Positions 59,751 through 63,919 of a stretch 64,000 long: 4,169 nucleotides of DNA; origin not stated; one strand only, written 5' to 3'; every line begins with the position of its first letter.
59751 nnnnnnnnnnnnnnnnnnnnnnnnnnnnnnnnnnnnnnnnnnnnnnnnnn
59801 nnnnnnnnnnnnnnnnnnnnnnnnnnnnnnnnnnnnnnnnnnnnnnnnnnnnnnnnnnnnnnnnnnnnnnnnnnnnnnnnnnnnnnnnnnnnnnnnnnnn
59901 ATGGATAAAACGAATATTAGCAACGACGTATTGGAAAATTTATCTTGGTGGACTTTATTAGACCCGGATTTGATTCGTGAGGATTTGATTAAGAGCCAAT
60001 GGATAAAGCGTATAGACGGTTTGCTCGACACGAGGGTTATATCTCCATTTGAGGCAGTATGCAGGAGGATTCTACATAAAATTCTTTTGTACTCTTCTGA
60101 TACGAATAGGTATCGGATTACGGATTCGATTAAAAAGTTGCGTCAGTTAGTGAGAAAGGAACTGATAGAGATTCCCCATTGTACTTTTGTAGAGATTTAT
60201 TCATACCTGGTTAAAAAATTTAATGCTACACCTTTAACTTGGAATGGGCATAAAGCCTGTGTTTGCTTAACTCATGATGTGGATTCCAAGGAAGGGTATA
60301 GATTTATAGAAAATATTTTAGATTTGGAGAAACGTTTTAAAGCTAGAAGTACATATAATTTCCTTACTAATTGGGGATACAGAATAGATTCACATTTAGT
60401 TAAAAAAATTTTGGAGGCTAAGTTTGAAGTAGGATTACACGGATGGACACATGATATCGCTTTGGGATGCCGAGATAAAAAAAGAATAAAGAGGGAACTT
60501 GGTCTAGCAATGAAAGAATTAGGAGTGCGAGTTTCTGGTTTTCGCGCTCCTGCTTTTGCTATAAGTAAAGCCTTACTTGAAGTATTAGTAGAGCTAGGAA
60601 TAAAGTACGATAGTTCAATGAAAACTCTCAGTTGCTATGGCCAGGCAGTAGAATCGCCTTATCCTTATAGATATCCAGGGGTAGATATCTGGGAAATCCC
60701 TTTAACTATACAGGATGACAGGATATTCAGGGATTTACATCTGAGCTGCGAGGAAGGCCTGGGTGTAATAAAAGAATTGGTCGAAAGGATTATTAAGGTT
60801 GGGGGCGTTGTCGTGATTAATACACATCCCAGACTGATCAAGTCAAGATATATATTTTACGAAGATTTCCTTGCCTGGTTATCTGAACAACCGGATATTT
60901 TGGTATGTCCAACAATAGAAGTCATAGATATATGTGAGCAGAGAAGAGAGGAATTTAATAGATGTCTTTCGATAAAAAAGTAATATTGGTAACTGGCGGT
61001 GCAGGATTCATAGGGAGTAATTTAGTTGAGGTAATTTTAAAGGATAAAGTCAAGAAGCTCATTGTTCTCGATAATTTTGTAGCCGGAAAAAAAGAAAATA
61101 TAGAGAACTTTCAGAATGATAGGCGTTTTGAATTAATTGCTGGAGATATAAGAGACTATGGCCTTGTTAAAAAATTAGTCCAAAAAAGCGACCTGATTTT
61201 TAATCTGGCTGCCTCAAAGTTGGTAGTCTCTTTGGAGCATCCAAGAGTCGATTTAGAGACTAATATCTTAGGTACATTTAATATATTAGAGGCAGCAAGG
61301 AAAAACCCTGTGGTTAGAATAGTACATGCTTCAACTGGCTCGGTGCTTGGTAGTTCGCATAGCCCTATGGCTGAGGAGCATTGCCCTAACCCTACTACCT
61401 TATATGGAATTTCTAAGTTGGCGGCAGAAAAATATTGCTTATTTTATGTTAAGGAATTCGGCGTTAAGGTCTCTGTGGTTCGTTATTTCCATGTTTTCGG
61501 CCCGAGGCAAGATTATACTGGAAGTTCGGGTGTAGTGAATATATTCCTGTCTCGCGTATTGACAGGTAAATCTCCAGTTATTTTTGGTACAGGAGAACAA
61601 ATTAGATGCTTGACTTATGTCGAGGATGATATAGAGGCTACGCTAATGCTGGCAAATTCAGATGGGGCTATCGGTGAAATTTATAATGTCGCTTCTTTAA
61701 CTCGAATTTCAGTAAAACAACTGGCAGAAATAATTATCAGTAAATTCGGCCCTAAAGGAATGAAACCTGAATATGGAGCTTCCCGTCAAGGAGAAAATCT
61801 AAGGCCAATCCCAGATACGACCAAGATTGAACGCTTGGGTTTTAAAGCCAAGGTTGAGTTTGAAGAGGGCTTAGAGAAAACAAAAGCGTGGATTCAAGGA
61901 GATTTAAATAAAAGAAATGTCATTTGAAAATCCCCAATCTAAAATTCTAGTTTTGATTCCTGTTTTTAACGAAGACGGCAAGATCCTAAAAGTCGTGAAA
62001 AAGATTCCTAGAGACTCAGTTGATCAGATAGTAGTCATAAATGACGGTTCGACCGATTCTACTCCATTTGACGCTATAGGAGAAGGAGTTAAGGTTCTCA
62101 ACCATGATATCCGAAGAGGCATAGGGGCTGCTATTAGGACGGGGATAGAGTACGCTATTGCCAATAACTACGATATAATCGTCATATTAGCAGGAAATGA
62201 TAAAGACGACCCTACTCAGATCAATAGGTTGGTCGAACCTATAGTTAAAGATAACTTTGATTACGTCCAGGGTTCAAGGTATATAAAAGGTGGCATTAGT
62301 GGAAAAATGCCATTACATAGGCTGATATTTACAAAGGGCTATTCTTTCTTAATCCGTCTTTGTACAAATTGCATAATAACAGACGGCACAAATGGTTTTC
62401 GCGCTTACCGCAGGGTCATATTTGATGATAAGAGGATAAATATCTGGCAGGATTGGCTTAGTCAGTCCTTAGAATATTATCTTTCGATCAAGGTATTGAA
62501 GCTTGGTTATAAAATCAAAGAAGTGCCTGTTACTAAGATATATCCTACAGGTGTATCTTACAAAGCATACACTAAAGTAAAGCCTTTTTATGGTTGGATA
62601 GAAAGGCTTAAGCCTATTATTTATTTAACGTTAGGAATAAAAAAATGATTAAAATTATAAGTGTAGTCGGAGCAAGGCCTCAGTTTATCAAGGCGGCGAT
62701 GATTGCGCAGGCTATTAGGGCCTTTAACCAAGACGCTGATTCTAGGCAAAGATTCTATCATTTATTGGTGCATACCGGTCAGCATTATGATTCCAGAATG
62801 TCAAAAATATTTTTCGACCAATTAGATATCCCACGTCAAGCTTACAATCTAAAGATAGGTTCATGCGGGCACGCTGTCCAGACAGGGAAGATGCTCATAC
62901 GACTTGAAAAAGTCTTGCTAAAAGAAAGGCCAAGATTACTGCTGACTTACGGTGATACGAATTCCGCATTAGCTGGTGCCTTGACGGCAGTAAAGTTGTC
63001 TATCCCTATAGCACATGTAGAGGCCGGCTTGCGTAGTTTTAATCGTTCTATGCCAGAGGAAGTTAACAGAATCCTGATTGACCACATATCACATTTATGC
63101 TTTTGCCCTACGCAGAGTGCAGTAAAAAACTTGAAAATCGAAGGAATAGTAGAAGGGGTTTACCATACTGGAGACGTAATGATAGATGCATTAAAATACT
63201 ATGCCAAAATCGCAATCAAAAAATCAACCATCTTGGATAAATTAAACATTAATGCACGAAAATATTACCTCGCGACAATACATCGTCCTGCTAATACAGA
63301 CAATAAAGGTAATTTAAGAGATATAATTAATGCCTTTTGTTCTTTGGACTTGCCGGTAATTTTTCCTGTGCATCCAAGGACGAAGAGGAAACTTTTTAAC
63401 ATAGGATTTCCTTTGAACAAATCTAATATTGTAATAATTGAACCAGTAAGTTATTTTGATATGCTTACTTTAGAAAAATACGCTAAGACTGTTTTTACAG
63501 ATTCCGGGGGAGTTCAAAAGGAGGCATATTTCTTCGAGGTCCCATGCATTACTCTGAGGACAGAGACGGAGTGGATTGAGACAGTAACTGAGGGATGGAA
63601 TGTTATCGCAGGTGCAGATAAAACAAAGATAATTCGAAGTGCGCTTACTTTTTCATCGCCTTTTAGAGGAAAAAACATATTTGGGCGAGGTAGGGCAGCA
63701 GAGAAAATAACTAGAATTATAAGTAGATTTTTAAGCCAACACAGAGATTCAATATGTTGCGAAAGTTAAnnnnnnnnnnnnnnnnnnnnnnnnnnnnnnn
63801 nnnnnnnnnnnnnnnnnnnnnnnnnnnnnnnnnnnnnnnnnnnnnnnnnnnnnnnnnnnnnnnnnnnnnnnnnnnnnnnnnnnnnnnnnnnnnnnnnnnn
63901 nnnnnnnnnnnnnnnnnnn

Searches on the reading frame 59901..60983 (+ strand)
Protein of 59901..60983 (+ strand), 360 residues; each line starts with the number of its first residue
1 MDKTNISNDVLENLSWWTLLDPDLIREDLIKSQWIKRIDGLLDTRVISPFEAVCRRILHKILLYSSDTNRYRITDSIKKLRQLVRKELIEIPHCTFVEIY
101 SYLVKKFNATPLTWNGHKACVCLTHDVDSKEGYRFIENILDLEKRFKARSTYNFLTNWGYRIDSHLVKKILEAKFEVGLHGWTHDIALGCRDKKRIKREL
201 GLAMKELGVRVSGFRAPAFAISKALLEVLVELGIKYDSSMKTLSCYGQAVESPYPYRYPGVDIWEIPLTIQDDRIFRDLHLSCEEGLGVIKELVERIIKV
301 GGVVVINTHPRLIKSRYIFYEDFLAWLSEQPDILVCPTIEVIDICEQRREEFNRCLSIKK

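Call 62: search_protein_families(library=pfam, proteins=[window:59901-60983:+], max_evalue=0.001)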
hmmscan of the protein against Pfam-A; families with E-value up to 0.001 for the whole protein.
window:59901-60983:+ (360 aa): 3 families
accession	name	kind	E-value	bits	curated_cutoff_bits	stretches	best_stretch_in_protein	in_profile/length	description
PF01522.26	Polysacc_deac_1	-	7.2e-09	36.1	23.1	1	117-236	5-123/124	Polysaccharide deacetylase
PF22537.1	WbmS-like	-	0.00032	21.1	27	1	136-311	13-170/186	Polysaccharide deacetylase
PF10096.14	DUF2334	-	0.00052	20.1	26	0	167-271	59-154/203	Uncharacterized protein conserved in bacteria (DUF2334)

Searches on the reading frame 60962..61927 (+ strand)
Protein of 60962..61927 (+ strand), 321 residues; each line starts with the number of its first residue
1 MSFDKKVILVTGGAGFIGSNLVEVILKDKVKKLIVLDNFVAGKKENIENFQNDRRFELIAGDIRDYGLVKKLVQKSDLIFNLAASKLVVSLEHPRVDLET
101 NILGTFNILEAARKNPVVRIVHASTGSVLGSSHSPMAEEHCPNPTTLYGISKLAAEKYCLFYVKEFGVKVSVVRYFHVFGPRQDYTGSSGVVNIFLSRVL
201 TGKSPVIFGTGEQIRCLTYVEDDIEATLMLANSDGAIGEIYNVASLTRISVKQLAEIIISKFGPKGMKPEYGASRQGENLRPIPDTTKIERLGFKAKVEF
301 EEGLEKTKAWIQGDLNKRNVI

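Call 62: search_protein_families(library=pfam, proteins=[window:60962-61927:+], max_evalue=0.001)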
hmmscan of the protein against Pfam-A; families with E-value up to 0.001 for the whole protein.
window:60962-61927:+ (321 aa): 9 families
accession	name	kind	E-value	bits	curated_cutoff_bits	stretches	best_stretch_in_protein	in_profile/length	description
PF16363.11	GDP_Man_Dehyd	-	2.2e-52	179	27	1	9-307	1-332/332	GDP-mannose 4,6 dehydratase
PF01370.27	Epimerase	-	5.5e-52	177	20.9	1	8-244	1-240/240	NAD dependent epimerase/dehydratase family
PF02719.21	Polysacc_synt_2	-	2.6e-25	89.7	20.2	1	8-280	1-269/293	Polysaccharide biosynthesis protein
PF01073.25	3Beta_HSD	-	6.9e-20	71.7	22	1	9-184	1-187/280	3-beta hydroxysteroid dehydrogenase/isomerase family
PF04321.23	RmlD_sub_bind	-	3.1e-15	56.5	27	1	8-274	3-245/287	RmlD substrate binding domain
PF07993.18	NAD_binding_4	-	1.8e-13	50.7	20.1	1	10-210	1-241/258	Male sterility protein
PF05368.20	NmrA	-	8.9e-09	35.8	27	1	5-127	2-109/298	NmrA-like family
PF13460.12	NAD_binding_10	-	2.7e-06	27.8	27.2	1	12-158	1-130/184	NAD(P)H-binding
PF00106.31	adh_short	-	1.4e-05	25.1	26.6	1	6-115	1-122/195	short chain dehydrogenase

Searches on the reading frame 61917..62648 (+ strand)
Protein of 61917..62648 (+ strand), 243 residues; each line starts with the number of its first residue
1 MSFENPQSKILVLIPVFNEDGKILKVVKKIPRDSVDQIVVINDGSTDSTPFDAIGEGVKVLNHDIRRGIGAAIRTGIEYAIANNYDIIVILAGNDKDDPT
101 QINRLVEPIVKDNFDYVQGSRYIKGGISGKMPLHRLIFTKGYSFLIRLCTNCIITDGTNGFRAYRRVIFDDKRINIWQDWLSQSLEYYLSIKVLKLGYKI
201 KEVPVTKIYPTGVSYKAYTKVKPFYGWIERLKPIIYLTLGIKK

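Call 80: search_protein_families(library=pfam, proteins=[window:61917-62648:+], max_evalue=0.001)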
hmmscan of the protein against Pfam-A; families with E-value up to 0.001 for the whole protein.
window:61917-62648:+ (243 aa): 1 family
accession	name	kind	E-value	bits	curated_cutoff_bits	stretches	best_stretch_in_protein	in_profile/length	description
PF00535.33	Glycos_transf_2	-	1.5e-20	74.2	23.3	1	12-170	2-165/168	Glycosyl transferase family 2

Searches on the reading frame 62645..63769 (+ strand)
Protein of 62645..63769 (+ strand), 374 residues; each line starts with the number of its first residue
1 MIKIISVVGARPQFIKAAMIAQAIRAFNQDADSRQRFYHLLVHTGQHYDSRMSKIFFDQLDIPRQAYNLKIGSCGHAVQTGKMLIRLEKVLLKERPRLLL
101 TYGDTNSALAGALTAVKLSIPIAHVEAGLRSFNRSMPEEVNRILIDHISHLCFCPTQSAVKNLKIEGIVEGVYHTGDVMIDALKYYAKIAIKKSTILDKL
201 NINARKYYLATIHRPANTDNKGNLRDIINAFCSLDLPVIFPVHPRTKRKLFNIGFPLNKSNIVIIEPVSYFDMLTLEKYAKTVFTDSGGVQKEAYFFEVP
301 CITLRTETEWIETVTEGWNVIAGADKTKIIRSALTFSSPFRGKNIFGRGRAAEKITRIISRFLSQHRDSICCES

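Call 80: search_protein_families(library=pfam, proteins=[window:62645-63769:+], max_evalue=0.001)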
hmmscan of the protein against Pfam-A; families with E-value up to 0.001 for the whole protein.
window:62645-63769:+ (374 aa): 1 family
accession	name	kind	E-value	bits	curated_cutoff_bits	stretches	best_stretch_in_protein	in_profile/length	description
PF02350.25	Epimerase_2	-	2.8e-102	342.6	30.6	1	32-359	4-346/347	UDP-N-acetylglucosamine 2-epimerase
